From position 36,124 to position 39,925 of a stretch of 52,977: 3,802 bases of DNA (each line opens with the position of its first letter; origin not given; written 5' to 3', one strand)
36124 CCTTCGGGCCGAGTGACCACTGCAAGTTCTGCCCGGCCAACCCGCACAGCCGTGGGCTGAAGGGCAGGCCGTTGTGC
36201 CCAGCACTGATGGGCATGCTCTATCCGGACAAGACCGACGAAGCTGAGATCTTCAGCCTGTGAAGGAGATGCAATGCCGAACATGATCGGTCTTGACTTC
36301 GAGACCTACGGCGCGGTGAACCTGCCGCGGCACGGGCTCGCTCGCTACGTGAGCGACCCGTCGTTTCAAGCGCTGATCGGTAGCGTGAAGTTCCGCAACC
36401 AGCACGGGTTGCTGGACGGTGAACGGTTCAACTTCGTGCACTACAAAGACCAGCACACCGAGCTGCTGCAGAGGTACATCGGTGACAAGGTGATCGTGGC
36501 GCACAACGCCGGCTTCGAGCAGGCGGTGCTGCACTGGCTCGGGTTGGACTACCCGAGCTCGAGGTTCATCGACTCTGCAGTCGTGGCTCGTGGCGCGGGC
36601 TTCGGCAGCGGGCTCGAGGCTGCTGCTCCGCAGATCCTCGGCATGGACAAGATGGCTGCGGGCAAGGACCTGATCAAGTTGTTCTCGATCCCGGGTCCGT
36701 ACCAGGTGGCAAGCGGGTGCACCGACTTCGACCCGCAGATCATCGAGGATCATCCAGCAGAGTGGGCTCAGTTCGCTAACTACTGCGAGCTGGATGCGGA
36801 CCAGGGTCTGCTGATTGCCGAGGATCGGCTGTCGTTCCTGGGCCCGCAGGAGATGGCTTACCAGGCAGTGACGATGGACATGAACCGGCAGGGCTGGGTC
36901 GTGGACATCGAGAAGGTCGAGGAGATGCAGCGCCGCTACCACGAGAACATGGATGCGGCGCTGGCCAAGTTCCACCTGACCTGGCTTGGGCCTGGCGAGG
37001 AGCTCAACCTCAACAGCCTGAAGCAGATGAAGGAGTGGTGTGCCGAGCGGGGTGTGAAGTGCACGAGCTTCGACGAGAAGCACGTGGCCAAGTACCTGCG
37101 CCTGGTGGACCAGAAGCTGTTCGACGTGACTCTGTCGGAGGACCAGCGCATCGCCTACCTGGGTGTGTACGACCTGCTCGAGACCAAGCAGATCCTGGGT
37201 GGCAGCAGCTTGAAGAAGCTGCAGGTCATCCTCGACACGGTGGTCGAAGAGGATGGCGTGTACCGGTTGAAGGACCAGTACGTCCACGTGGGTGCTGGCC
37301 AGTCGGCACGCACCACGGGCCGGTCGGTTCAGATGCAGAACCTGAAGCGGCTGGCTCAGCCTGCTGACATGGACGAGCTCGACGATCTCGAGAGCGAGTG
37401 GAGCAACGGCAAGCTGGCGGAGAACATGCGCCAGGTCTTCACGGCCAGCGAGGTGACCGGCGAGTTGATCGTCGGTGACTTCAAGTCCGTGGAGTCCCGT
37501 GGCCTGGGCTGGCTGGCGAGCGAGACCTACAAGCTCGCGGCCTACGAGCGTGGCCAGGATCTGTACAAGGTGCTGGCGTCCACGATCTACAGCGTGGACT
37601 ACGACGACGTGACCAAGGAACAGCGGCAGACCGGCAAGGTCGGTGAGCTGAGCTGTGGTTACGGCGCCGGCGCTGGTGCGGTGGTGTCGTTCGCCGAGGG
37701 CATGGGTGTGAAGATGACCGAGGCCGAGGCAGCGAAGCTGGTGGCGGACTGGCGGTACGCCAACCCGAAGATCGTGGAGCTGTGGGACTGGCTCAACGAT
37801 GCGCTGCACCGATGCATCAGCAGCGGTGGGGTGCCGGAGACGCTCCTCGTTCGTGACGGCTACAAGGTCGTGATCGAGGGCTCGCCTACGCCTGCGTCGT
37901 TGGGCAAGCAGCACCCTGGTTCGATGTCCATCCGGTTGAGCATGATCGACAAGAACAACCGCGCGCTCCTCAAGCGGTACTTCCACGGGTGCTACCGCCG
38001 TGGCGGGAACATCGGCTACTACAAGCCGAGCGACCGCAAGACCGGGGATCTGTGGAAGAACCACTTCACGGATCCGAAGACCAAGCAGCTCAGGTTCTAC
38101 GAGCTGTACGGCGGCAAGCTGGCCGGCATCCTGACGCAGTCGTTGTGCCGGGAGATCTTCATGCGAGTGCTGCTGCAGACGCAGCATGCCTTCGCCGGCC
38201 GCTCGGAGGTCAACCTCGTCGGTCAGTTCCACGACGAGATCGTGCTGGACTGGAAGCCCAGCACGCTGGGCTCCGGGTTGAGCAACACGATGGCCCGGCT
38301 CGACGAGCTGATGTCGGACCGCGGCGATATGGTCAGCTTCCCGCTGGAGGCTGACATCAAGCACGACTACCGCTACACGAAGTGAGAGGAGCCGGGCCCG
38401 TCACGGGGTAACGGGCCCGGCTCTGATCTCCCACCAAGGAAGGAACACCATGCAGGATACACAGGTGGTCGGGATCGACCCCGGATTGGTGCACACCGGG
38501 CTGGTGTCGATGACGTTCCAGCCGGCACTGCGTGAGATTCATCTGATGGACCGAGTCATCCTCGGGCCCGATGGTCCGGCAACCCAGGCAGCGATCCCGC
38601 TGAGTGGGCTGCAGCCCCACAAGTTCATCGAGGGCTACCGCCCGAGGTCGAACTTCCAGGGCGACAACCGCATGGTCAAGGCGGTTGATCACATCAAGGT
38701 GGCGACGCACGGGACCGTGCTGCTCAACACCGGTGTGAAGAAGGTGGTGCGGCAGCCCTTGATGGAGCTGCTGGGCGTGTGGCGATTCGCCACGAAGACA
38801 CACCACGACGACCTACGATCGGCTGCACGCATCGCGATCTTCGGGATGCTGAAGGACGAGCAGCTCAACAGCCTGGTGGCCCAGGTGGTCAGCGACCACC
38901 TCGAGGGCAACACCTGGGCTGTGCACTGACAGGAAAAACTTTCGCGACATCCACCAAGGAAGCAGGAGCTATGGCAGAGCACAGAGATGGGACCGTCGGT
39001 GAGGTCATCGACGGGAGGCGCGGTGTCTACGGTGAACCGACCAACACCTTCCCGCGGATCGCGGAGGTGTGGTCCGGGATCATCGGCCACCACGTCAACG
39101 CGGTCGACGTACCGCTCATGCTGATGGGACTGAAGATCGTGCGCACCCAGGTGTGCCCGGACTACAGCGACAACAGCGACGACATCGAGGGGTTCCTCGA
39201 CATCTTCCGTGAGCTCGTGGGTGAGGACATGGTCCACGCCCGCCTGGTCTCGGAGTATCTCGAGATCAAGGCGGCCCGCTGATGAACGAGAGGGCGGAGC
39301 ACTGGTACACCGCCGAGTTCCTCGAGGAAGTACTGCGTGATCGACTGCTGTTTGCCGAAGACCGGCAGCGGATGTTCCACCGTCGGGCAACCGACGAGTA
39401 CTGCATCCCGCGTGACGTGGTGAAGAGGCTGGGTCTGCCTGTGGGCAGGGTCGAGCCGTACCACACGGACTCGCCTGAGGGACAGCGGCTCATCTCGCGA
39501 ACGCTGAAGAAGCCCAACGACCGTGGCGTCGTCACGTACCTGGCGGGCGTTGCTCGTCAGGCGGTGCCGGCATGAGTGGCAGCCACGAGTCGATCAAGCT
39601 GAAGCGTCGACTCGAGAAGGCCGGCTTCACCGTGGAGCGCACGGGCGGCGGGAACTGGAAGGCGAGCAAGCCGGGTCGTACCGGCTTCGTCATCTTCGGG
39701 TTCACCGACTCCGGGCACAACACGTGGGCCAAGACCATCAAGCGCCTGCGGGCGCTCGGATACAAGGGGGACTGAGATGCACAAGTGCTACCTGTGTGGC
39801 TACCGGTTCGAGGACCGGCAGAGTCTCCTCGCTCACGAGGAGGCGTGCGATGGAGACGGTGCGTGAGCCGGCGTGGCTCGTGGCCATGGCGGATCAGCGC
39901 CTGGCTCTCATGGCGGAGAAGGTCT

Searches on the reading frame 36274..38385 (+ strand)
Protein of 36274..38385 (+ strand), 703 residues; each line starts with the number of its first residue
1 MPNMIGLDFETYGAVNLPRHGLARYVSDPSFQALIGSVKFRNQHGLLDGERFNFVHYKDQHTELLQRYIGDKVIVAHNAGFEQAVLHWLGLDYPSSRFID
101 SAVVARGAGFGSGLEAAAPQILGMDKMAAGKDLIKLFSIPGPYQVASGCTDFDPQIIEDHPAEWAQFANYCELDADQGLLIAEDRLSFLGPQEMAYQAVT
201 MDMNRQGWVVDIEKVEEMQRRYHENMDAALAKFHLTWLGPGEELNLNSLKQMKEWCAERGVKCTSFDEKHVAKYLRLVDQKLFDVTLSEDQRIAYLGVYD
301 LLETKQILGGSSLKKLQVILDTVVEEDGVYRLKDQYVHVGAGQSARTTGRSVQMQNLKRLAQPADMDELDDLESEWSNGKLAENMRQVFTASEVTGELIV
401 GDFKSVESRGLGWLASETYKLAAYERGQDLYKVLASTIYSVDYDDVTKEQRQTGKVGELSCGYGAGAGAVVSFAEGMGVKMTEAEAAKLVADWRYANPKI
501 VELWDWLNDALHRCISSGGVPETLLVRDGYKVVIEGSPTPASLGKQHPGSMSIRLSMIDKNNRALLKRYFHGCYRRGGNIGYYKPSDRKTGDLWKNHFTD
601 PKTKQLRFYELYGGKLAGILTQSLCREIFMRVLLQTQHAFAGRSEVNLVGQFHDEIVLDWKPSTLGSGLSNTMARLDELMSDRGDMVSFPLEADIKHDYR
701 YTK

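Call 12: search_protein_families(library=pfam, proteins=[window:36274-38385:+], max_evalue=0.01)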
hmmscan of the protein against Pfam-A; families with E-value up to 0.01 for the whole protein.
window:36274-38385:+ (703 aa): 1 family
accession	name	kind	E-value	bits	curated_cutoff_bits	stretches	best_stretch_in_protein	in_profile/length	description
PF00476.26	DNA_pol_A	-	5.2e-18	65.6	34.3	1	214-529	3-276/381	DNA polymerase family A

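Call 18: search_dna_similar(query=window:36274-38385:+, collection=phages, mode=protein, max_rows=25)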
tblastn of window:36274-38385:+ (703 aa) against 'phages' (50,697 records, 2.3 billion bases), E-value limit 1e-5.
Records with a match: 1684; places in all: 1688; records where one place covers at least 80% of the query: 663.
Best place of each record, by identity: <60% 1684.
By first word of the organism name: Salmonella 429; Escherichia 246; Streptococcus 133; Bacteroides 105; Staphylococcus 85; Microbacterium 57; Xanthomonas 47; Vibrio 43; Enterococcus 37; Klebsiella 29; and 95 more.
By host as written in the record: Escherichia coli 131; - 121; Salmonella enterica subsp. enterica serovar Typhimurium 72; Salmonella enterica 72; Salmonella enterica subsp. enterica serovar Enteritidis 54; Salmonella sp. 41; Vibrio lentus 33; Staphylococcus aureus 32; and 562 more.
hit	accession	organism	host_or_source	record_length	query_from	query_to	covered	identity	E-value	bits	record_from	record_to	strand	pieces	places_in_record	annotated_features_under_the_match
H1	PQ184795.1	Arthrobacter phage MissAmericana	Arthrobacter globiformis B-2979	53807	4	703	100%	47.0%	0e+0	611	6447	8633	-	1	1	12: DNA polymerase I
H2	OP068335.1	Microbacterium phage Hannabella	Microbacterium foliorum NRRL B-24224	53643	4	703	100%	46.2%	0e+0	581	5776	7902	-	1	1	10: DNA polymerase I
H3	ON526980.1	Microbacterium phage DoTi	Microbacterium foliorum NRRL B-24224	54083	4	703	100%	46.1%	2e-179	573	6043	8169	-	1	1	10: DNA polymerase I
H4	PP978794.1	Microbacterium phage Casino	Microbacterium foliorum NRRL B-24224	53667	4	703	100%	46.0%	7e-180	574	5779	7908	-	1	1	9: DNA polymerase I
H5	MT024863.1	Microbacterium phage Arete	Microbacterium foliorum NRRL B-24224 SEA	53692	4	703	100%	45.7%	0e+0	577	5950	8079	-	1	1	11: DNA polymerase I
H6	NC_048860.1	Microbacterium phage Arete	Microbacterium foliorum NRRL B-24224 SEA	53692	4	703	100%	45.7%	0e+0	577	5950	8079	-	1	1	11: DNA polymerase I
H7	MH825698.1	Microbacterium phage Burro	Microbacterium paraoxydans NRRL B-14843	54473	4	703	100%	45.7%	3e-177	567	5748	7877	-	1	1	10: DNA polymerase I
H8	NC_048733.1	Microbacterium phage Burro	Microbacterium paraoxydans NRRL B-14843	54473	4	703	100%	45.7%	3e-177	567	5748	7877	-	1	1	10: DNA polymerase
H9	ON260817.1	Microbacterium phage Gshelby23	Microbacterium foliorum NRRL B-24224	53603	4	703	100%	45.6%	4e-180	575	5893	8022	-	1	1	9: DNA polymerase I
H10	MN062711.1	Microbacterium phage Araxxi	Microbacterium foliorum NRRL B-24224 SEA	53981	4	703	100%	45.6%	1e-176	565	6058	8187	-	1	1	10: DNA polymerase I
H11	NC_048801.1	Microbacterium phage Araxxi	Microbacterium foliorum NRRL B-24224 SEA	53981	4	703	100%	45.6%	1e-176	565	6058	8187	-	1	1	10: DNA polymerase I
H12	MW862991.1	Microbacterium phage StagePhright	Microbacterium foliorum NRRL B-24224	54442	3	703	100%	38.8%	1e-125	417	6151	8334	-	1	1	10: DNA polymerase I | 11: hypothetical protein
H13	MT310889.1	Microbacterium phage Phractured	Microbacterium foliorum NRRL B-24224 SEA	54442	3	703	100%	38.8%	1e-125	417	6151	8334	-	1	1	10: DNA polymerase I | 11: hypothetical protein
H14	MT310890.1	Microbacterium phage Phedro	Microbacterium foliorum NRRL B-24224 SEA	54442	3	703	100%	38.8%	1e-125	417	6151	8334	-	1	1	10: DNA polymerase I | 11: hypothetical protein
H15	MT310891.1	Microbacterium phage Pharky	Microbacterium foliorum NRRL B-24224 SEA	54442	3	703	100%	38.8%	1e-125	417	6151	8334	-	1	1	10: DNA polymerase I | 11: hypothetical protein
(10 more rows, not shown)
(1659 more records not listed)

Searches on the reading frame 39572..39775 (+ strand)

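Call 61: search_protein_families(library=pfam, proteins=[window:39572-39775:+], max_evalue=0.1)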
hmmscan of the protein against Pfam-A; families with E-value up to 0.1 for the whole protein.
window:39572-39775:+ (67 aa): 2 families
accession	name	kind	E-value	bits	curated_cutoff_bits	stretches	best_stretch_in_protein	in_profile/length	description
PF07927.17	HicA_toxin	-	0.014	15.9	27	0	9-41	3-35/58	HicA toxin of bacterial toxin-antitoxin,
PF05005.20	Ocnus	-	0.097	13.2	23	0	9-46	50-86/108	Janus/Ocnus family (Ocnus)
